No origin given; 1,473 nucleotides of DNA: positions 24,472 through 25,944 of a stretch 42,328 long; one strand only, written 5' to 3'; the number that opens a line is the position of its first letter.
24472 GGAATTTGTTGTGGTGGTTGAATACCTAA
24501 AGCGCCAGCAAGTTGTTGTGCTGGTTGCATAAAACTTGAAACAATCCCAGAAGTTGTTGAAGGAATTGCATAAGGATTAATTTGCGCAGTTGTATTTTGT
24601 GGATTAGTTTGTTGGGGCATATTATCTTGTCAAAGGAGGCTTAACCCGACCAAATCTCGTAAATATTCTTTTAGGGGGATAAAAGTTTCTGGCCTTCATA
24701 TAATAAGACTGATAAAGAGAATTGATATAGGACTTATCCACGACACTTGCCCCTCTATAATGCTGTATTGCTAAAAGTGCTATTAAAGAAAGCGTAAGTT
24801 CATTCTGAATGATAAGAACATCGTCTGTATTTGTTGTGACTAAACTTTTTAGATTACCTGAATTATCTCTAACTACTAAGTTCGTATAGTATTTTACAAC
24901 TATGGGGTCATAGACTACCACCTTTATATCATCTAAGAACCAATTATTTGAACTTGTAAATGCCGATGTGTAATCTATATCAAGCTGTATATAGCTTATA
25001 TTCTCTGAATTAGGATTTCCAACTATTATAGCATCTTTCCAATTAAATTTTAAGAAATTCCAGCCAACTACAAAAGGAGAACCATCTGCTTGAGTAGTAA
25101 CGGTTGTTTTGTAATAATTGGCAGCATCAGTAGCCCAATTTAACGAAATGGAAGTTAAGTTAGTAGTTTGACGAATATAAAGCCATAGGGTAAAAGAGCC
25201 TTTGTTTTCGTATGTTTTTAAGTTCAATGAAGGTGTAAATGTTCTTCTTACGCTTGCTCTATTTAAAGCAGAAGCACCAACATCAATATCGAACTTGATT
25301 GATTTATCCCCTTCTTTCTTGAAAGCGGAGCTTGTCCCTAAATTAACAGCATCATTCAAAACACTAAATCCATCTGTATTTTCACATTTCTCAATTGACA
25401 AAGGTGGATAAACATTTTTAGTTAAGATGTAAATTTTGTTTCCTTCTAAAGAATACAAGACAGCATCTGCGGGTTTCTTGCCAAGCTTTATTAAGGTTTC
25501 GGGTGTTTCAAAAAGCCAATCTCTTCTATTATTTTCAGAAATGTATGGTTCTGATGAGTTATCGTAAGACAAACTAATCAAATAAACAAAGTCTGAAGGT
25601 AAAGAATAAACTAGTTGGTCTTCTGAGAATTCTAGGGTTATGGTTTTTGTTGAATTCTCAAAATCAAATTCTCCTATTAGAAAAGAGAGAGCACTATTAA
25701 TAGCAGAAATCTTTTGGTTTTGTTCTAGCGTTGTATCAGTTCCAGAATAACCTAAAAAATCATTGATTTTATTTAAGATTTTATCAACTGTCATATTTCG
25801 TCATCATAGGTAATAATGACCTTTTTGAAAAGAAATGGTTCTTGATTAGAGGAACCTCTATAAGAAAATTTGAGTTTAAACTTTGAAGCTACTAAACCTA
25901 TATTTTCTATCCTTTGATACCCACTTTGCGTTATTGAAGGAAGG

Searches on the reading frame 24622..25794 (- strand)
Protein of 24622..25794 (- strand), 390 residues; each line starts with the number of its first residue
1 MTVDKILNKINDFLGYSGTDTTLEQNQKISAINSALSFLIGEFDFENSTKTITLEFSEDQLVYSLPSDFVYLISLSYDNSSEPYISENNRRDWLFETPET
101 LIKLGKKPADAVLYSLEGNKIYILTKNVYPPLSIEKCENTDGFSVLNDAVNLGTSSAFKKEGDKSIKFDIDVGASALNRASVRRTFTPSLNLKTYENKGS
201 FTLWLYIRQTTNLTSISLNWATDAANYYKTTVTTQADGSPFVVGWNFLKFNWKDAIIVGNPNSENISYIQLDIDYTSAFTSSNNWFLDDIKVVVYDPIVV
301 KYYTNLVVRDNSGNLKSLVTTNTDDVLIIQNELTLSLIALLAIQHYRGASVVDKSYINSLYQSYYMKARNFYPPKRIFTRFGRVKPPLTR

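Call 29: search_protein_families(library=phrogs, proteins=[window:24622-25794:-], max_evalue=0.001)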
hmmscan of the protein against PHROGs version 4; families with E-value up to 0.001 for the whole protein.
window:24622-25794:- (390 aa): 1 family
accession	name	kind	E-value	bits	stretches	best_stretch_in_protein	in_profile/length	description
phrog_9983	-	tail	1.3e-06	28.9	1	187-296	139-237/273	tail protein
